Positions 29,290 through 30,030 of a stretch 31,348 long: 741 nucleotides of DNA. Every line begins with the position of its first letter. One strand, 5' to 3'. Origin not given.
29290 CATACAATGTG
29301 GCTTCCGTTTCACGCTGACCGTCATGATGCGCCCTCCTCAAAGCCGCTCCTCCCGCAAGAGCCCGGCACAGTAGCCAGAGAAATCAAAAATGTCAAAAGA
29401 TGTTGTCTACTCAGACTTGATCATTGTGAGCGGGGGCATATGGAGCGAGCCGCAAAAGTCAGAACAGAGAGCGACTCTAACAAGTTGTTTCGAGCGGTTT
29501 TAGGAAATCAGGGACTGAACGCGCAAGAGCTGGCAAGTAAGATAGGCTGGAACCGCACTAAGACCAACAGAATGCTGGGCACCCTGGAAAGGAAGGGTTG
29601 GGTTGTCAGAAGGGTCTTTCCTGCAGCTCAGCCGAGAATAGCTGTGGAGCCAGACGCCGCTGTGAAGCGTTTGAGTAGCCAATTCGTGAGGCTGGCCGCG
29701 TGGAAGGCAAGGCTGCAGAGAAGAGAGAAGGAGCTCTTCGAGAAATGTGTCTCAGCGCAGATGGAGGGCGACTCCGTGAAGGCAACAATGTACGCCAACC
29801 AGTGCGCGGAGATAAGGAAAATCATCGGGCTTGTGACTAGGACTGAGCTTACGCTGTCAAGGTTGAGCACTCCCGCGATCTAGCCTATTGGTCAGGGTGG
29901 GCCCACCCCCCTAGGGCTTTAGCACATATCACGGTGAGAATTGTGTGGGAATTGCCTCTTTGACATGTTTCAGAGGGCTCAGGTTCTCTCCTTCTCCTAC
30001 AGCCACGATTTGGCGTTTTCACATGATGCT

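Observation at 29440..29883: Winged-helix DNA-binding domain fused to a truncated CdvB/ESCRT-III hairpin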

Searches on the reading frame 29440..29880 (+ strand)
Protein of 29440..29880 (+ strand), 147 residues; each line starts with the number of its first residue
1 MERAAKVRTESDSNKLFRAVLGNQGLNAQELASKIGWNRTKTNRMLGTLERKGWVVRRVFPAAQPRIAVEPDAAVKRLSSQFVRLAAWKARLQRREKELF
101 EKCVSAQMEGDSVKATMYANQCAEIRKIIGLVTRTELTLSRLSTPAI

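Call 4: search_protein_families(library=pfam, proteins=[window:29440-29880:+], max_evalue=10)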
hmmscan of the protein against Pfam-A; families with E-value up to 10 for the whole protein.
window:29440-29880:+ (147 aa): 11 families
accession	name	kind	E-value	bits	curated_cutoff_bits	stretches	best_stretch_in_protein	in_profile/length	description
PF09339.16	HTH_IclR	-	2.1e-07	31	22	1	23-57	16-50/52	IclR helix-turn-helix domain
PF01978.25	TrmB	-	3.4e-06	27.3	25.6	1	15-58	12-55/68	Sugar-specific transcriptional regulator TrmB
PF01047.28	MarR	-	1.2e-05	25.5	24.6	1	24-58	16-50/59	MarR family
PF12802.13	MarR_2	-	1.9e-05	25.1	27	1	19-58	13-53/61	MarR family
PF13412.12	HTH_24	-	2.3e-05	24.3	21.9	1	18-55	10-47/48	Winged helix-turn-helix DNA-binding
PF13545.12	HTH_Crp_2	-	0.00032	21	27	1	26-57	23-55/70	Crp-like helix-turn-helix domain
PF25213.1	HVO_A0261_N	-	0.0026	18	35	1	20-58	19-57/86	HVO_A0261 N-terminal domain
PF04157.22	EAP30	-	0.015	15.4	26.8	1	22-57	182-217/219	EAP30/Vps36 family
PF20648.2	DUF6809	-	0.031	15.6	27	1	69-116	20-68/85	Family of unknown function (DUF6809)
PF00392.27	GntR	-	0.048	13.8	27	1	27-58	26-57/64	Bacterial regulatory proteins, gntR family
PF24034.1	DUF7343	-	0.057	13.7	27.6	1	15-56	7-49/62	Domain of unknown function (DUF7343)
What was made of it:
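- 29467..29613 (+): Winged helix-turn-helix, residues 10-58. Helices at 12-22, 28-35 and 39-51, then WVVRR. Strongly basic. Passes Pfam IclR, TrmB, MarR and HTH_24 cut-offs (call 4).
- On MarR / IclR / TrmB wHTH transcription regulators: HTH_IclR 31.0 (cut-off 22), TrmB 27.3 (25.6), MarR 25.5 (24.6), HTH_24 24.3 (21.9) (call 4).
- On CHMP7-like ESCRT-II/III hybrids: EAP30 scores 15.4 bits, below the cut-off of 26.8 (call 4).
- Checked: N-terminal wHTH: HTH_IclR 31.0 bits (cut-off 22), TrmB 27.3 (25.6), MarR 25.5 (24.6), HTH_24 24.3 (21.9), all on residues 15-58 (call 4).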

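Call 5: search_protein_families(library=ncbifam, proteins=[window:29440-29880:+], max_evalue=10)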
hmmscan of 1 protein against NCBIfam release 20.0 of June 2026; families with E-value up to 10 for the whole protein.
window:29440-29880:+ (147 aa): 10 families
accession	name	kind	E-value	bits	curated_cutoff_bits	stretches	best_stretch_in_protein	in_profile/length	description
NF041005.1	cell_div_CdvB1_B2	equivalog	3.3e-15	56.1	350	1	74-140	40-106/212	cell division protein CdvB1/B2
NF041008.1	cell_div_CdvB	equivalog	2.9e-13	50.1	370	1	77-140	31-94/260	cell division protein CdvB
NF008122.0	PRK10870.1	equivalog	0.0027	17.4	157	1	23-58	69-104/176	transcriptional repressor MprA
NF053606.1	Sta1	subfamily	0.0054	16.8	80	1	15-58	24-67/100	Sta1 family transcriptional regulator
NF040939.2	trans_reg_lrs14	equivalog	0.006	16.6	90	1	10-58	21-69/103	Lrs14 family HTH-type transcriptional regulator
NF007341.0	PRK09834.1-3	equivalog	0.012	14.7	269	1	7-58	7-60/274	DNA-binding transcriptional regulator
NF052441.1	TransRegRv0792c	equivalog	0.021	14.1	400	1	28-58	43-73/260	Rv0792c family HTH-type transcriptional regulator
TIGR04176.1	MarR_EPS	equivalog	0.052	13.6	88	1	12-66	5-59/105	MarR family EPS-associated transcriptional regulator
NF004698.0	PRK06034.1-4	equivalog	0.074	12.4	349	1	32-114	153-238/287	hypothetical protein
TIGR01884.1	cas_HTH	subfamily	0.13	11.7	60.2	1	15-56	146-187/202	CRISPR-associated CARF protein Csa3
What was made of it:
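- On CdvB / ESCRT-III (Snf7 superfamily): NCBIfam E 3.3e-15 and 2.9e-13 (call 5). 56.1 bits against a cut-off of 350, and 50.1 against 370 (call 5).
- On MarR / IclR / TrmB wHTH transcription regulators: The rest is a CdvB hairpin (calls 4, 5).
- Checked: C-terminal half: NCBIfam CdvB1/B2 E 3.3e-15 (residues 74-140 match profile positions 40-106 of 212) and CdvB E 2.9e-13 (call 5).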

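Call 6: search_solved_structures(query=window:29440-29880:+, max_evalue=10, show_alignments=3)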
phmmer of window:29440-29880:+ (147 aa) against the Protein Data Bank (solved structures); distinct sequences matched with E-value up to 10: 5.
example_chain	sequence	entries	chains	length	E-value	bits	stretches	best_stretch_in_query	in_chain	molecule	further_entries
9s97_A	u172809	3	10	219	2.5e-11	47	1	57-142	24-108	Cell division protein B2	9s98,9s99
9s9j_A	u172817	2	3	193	1e-10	45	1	77-140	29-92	Cell division protein CdvB, Vps2 like protein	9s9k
3jw4_A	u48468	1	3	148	0.65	13.3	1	6-82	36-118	Transcriptional regulator, MarR/EmrR family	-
9h3g_BK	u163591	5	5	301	0.84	13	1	95-133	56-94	Large ribosomal subunit protein uL18z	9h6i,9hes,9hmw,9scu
3ue3_A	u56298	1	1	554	1.6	12.1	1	11-66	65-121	Septum formation, penicillin binding protein 3, peptidoglycan synthetase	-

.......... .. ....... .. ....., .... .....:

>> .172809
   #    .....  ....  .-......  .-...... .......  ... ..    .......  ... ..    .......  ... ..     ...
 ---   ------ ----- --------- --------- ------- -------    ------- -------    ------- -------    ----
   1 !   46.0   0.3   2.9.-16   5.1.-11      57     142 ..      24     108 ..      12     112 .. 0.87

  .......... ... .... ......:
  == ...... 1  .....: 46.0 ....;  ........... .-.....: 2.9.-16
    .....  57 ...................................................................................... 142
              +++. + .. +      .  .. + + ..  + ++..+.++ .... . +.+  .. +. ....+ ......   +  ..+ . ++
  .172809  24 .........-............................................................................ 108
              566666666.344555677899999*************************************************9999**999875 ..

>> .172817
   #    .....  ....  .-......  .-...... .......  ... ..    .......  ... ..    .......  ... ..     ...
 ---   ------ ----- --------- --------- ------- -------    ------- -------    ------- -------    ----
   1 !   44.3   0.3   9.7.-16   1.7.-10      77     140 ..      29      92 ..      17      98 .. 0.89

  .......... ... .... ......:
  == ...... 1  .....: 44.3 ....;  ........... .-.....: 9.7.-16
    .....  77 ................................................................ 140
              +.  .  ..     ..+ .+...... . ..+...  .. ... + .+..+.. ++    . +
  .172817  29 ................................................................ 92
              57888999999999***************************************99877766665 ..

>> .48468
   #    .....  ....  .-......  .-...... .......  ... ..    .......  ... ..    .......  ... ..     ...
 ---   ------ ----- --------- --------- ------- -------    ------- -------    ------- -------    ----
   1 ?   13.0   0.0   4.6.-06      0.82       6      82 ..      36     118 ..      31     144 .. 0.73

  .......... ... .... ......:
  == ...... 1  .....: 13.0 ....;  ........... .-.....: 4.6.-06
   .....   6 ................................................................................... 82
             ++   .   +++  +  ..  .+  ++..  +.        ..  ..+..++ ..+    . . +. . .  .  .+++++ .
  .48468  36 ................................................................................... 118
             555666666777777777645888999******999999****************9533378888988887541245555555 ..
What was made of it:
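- Checked: Against the PDB, CdvB2 9s97 scores E 2.5e-11 and CdvB 9s9j scores 1e-10 (call 6).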

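Call 7: find_homologous_proteins(query=window:29440-29880:+, max_evalue=0.001)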
Query window:29440-29880:+ (147 aa): 75 proteins with E <= 0.001 among 104 candidates.
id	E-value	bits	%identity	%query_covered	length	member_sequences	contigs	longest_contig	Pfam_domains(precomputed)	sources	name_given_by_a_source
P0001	6.8e-81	287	92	100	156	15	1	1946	PF01047.29,PF09339.17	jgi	-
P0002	1.5e-77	276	88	99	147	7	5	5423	-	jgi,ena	-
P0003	4.4e-75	268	86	99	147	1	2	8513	PF13412.13,PF01978.26,PF09339.17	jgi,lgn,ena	jgi:division protein CdvB (Snf7/Vps24/ESCRT-III family)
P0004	3.0e-71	255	81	99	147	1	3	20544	PF01047.29,PF13412.13,PF01978.26,PF09339.17,PF13545.13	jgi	-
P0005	6.6e-71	254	81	99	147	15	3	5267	PF01047.29,PF01978.26,PF09339.17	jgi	-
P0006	4.2e-65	236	75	99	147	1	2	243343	PF09339.17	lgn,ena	-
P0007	1.6e-64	234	77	99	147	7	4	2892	PF01047.29,PF13412.13,PF09339.17,PF12802.14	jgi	-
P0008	2.1e-58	214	68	99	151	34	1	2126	PF13412.13,PF09339.17,PF24034.2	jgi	-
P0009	4.6e-56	206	65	99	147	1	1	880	PF01047.29,PF13412.13,PF09339.17,PF12802.14,PF24034.2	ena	-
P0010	8.2e-56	206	79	82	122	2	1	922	PF09339.17,PF24034.2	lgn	-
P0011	6.8e-55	203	68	94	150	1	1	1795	PF01047.29,PF13412.13,PF09339.17,PF12802.14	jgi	-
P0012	1.6e-54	201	64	99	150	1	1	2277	PF01047.29,PF13412.13,PF09339.17,PF12802.14,PF24034.2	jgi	jgi:division protein CdvB (Snf7/Vps24/ESCRT-III family)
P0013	1.8e-54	201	65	99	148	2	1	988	PF01047.29,PF13412.13,PF09339.17,PF12802.14,PF24034.2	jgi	-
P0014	2.9e-54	201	64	99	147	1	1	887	PF01047.29,PF13412.13,PF09339.17,PF12802.14,PF24034.2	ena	-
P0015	3.5e-54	200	62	99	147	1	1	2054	PF09339.17,PF24034.2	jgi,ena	jgi:division protein CdvB (Snf7/Vps24/ESCRT-III family)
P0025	1.4e-51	192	62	99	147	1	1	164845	PF01047.29,PF13412.13,PF09339.17,PF12802.14,PF24034.2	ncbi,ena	-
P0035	2.0e-50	188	61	97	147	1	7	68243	PF01047.29,PF13412.13,PF09339.17,PF12802.14,PF24034.2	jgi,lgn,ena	jgi:division protein CdvB (Snf7/Vps24/ESCRT-III family)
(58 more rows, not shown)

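Call 11: find_encoding_contigs(protein=P0006, flank=10000, max_places=2)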
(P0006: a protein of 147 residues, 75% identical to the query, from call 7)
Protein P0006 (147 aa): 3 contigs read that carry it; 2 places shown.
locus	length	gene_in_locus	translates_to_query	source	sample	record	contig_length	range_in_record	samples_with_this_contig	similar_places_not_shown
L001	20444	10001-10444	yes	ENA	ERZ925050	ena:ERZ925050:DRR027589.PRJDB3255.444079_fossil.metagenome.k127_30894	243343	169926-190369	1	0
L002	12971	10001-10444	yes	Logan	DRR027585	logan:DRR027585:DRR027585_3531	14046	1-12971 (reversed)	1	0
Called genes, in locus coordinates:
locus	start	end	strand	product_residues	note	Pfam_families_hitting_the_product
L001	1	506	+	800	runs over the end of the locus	PF00890:FAD_binding_2 (weak), PF12831:FAD_oxidored (weak), PF13450:NAD_binding_8 (weak), PF00037:Fer4, PF12837:Fer4_6 (weak), PF12838:Fer4_7 (weak), PF13187:Fer4_9 (weak), PF02662:FlpD, +5 more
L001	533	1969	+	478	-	PF13183:Fer4_8, PF12838:Fer4_7 (weak), PF13187:Fer4_9 (weak), PF13534:Fer4_17 (weak), PF01494:FAD_binding_3 (weak), PF03486:HI0933_like (weak), PF07992:Pyr_redox_2, PF13450:NAD_binding_8, +9 more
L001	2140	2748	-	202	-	PF00578:AhpC-TSA, PF08534:Redoxin, PF02630:SCO1-SenC, PF00085:Thioredoxin (weak), PF13098:Thioredoxin_2 (weak), PF13905:Thioredoxin_8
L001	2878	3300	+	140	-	PF00582:Usp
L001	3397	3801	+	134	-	PF00582:Usp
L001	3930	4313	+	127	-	PF13596:PAS_10, PF08448:PAS_4, PF13426:PAS_9 (weak)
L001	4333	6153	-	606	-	PF00664:ABC_membrane, PF00005:ABC_tran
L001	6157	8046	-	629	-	PF00664:ABC_membrane, PF00005:ABC_tran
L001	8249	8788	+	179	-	PF13302:Acetyltransf_3, PF13420:Acetyltransf_4 (weak), PF00583:Acetyltransf_1, PF13673:Acetyltransf_10, PF13508:Acetyltransf_7, PF08445:FR47 (weak)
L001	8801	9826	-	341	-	PF02073:Peptidase_M29, PF26233:NicX (weak)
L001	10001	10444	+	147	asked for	PF09339:HTH_IclR (weak)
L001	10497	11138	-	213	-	PF00753:Lactamase_B, PF19583:ODP, PF23023:Anti-Pycsar_Apyc1 (weak), PF12706:Lactamase_B_2 (faint)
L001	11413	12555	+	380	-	PF02915:Rubrerythrin (weak), PF01988:VIT1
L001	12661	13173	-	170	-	-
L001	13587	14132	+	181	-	PF09719:C_GCAxxG_C_C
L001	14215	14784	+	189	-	PF06966:DUF1295 (faint), PF04191:PEMT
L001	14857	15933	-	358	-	PF03417:AAT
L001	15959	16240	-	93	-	PF00173:Cyt-b5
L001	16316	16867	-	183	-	PF00210:Ferritin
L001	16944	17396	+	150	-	PF01475:FUR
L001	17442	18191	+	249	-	PF02535:Zip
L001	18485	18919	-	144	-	PF00156:Pribosyltran (weak)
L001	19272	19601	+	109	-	PF01042:Ribonuc_L-PSP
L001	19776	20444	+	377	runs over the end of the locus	PF01321:Creatinase_N, PF00557:Peptidase_M24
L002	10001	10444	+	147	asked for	PF09339:HTH_IclR (weak)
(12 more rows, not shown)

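Call 12: find_encoding_contigs(protein=P0025, flank=10000, max_places=2)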
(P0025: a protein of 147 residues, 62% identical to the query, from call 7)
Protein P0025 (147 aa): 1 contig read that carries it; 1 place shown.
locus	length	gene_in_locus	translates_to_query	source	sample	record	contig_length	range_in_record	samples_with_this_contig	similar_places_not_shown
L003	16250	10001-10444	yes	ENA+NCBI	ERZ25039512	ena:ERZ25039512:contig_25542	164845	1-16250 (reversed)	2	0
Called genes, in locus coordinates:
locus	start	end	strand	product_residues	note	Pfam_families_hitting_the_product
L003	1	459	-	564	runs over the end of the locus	PF02359:CDC48_N, PF07728:AAA_5 (faint), PF02933:CDC48_2, PF00004:AAA, PF05496:RuvB_N, PF17862:AAA_lid_3, PF06068:TIP49 (weak), PF00004:AAA, +19 more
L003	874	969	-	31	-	-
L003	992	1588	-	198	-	PF00352:TBP, PF11858:DUF3378 (faint), PF00352:TBP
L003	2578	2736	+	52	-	-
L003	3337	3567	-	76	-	-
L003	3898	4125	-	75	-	PF01037:AsnC_trans_reg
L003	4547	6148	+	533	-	PF00571:CBS, PF13439:Glyco_transf_4 (weak), PF00534:Glycos_transf_1, PF13692:Glyco_trans_1_4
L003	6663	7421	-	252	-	PF01557:FAA_hydrolase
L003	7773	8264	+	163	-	PF13302:Acetyltransf_3 (weak), PF00583:Acetyltransf_1, PF13673:Acetyltransf_10, PF13527:Acetyltransf_9 (weak), PF13508:Acetyltransf_7, PF08445:FR47 (weak)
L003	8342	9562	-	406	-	PF00389:2-Hacid_dh, PF02826:2-Hacid_dh_C, PF03446:NAD_binding_2 (weak)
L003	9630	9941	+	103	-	-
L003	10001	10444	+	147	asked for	PF24034:DUF7343 (weak), PF01047:MarR (weak), PF12802:MarR_2 (weak), PF13412:HTH_24 (weak), PF09339:HTH_IclR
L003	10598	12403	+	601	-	PF02776:TPP_enzyme_N, PF02775:TPP_enzyme_C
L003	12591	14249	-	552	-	-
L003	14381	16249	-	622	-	?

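Call 13: find_encoding_contigs(protein=P0035, flank=10000, max_places=2)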
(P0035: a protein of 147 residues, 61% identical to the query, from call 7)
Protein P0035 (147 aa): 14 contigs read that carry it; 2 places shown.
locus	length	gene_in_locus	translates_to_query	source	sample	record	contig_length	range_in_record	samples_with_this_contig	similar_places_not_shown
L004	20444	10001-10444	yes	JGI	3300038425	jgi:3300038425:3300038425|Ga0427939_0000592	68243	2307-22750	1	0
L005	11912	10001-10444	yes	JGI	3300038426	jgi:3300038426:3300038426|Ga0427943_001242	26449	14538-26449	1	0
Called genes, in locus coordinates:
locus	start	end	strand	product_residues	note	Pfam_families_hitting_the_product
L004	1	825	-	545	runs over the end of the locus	PF00528:BPD_transp_1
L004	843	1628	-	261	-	PF00005:ABC_tran, PF13304:AAA_21 (faint)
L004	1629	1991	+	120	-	-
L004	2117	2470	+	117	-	-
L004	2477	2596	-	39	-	-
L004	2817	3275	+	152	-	PF02566:OsmC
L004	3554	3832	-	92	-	-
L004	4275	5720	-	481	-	PF08450:SGL (faint), PF24684:Vgb_lyase, PF07494:Reg_prop (faint), PF24684:Vgb_lyase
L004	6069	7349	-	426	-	-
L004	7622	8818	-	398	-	PF01053:Cys_Met_Meta_PP, PF00155:Aminotran_1_2, PF00266:Aminotran_5 (faint)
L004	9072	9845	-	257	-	PF01925:TauE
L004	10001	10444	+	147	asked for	PF24034:DUF7343 (weak), PF13412:HTH_24 (weak), PF01047:MarR (faint), PF09339:HTH_IclR (weak), PF12802:MarR_2 (weak)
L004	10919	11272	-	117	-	-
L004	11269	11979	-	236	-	-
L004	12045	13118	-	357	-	PF00078:RVT_1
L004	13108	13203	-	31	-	-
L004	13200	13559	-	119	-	PF01555:N6_N4_Mtase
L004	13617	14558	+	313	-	PF00389:2-Hacid_dh, PF02826:2-Hacid_dh_C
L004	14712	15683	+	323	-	-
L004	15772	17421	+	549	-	PF00324:AA_permease, PF13520:AA_permease_2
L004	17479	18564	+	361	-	-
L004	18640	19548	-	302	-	PF00892:EamA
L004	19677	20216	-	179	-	PF13620:CarboxypepD_reg, PF13715:CarbopepD_reg_2 (weak)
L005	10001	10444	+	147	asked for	PF24034:DUF7343 (weak), PF13412:HTH_24 (weak), PF01047:MarR (faint), PF09339:HTH_IclR (weak), PF12802:MarR_2 (weak)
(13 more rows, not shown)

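Call 24: find_related_loci(query=A2, collection=genome_contigs, flank=10000)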
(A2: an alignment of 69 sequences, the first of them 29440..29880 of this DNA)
Query A2 (147 aa) in genome_contigs; peptide patterns used: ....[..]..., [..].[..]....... (x = any residue, [..] = any of these).
47 stretches matched a pattern; 9 encode a relative of the query (tblastn E <= 1e-3); 9 distinct loci.
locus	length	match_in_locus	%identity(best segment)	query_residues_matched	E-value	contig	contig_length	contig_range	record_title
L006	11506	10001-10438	93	1-146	4e-90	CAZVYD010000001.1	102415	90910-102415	MAG TPA_asm: uncultured Candidatus Bathyarchaeia archaeon isolate SRP231805_co2_49 genome assembly, contig: NODE_25_leng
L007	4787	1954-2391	82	1-146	3e-79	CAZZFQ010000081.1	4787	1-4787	MAG TPA_asm: uncultured Candidatus Bathyarchaeia archaeon isolate binchicken_co10_187 genome assembly, contig: NODE_2100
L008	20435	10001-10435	66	1-145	5e-65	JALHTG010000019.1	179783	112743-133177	MAG: Candidatus Bathyarchaeota archaeon isolate PFL18 seq_573573, whole genome shotgun sequence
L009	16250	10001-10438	62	1-146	3e-59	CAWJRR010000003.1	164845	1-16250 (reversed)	MAG: Candidatus Bathyarchaeota archaeon isolate MFD03726.bin.2.72 genome assembly, contig: contig_25542, whole genome sh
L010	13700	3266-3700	59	1-145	3e-58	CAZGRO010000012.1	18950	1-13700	MAG TPA_asm: uncultured Candidatus Bathyarchaeia archaeon isolate binchicken_co325_154 genome assembly, contig: NODE_726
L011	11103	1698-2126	59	1-143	7e-53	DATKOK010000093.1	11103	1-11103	MAG TPA_asm: Candidatus Methylomirabilota bacterium isolate SMAG_U14762 k141_4326859, whole genome shotgun sequence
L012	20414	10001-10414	65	9-146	2e-59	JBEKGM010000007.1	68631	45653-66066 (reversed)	MAG: Candidatus Bathyarchaeia archaeon isolate SPRUCE 253 SPRUCE_253_7, whole genome shotgun sequence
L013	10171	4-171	71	91-146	1e-20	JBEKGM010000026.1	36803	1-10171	MAG: Candidatus Bathyarchaeia archaeon isolate SPRUCE 253 SPRUCE_253_26, whole genome shotgun sequence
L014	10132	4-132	81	91-133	2e-18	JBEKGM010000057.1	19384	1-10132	MAG: Candidatus Bathyarchaeia archaeon isolate SPRUCE 253 SPRUCE_253_57, whole genome shotgun sequence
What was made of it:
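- The gene occurs in seven or more species-level MAGs and on long contigs of up to 243 kb (calls 11, 24).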

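Call 33: predict_structure(alignment_id=A2)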
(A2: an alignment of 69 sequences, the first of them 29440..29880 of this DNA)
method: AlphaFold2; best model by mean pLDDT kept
length: 147 residues; sequences in the alignment: 69
mean_pLDDT: 80.5   pTM: 0.45
mean pLDDT of the five models: 80.5, 79.6, 78.5, 77.4, 76.3
residues with pLDDT >= 90: 56; 70-90: 58; 50-70: 12; < 50: 21
segments of 3 or more residues with pLDDT < 50: 1-7, 59-70
pLDDT, mean of each block of 10 residues (from residue 1): 50 87 81 90 89 70 39 69 89 98 98 98 98 87 61
secondary structure, 60 per line:
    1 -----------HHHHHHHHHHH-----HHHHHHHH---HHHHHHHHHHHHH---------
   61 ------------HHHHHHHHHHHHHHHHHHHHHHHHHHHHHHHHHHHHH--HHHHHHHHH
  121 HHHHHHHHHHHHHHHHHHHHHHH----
elements in order: H12-22 H28-35 H39-51 H73-109 H112-143
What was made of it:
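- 29467..29613 (+): AF2 helices from call 33.
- On CdvB / ESCRT-III (Snf7 superfamily): The N-terminus is a wHTH plus a disordered linker (calls 4, 33).
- Checked: The 'TrmB-like linker' is a low-confidence disordered segment in the model (call 33).
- The wing of the wH is not confidently modelled (call 33). The last wing strand is not modelled (call 33).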

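Call 35: search_protein_representatives(alignment_id=A2)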
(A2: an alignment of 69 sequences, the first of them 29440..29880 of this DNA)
Query: 69 sequences, 147 profile positions. Proteins with E-value up to 0.001 (for the whole library): 303; up to 1e-10: 32; up to 1e-30: 4. The best 150 are listed.
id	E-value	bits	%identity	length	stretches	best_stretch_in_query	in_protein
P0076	1.9e-74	264.5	-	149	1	1-146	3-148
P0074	7.4e-37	142.5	-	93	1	55-146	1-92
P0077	2.1e-35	137.8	-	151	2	1-83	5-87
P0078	1.3e-33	132.0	-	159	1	4-142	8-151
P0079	2.2e-27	111.8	-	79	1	70-144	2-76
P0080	2.5e-27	111.6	-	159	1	5-144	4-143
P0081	7.1e-27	110.1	-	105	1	44-135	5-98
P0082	2.9e-25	104.9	-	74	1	1-67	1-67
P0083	7.5e-23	97.1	-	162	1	3-144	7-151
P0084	1.8e-19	86.1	-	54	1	1-53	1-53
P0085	5.0e-15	71.7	-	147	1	14-144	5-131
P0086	4.9e-14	68.5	-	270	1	74-142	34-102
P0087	1.1e-13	67.4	-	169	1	73-142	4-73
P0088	9.5e-13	64.3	-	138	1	77-143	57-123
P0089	2.8e-12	62.8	-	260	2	57-143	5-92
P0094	1.6e-11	60.3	-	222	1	69-144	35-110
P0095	1.9e-11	60.0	-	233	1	76-142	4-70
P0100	6.0e-11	58.5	-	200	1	73-144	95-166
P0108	1.6e-10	57.0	-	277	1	74-141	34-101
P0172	9.5e-08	48.1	-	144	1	14-140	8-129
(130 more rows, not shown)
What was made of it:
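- Several full-length CdvBs hit the family profile in two stretches (call 35).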
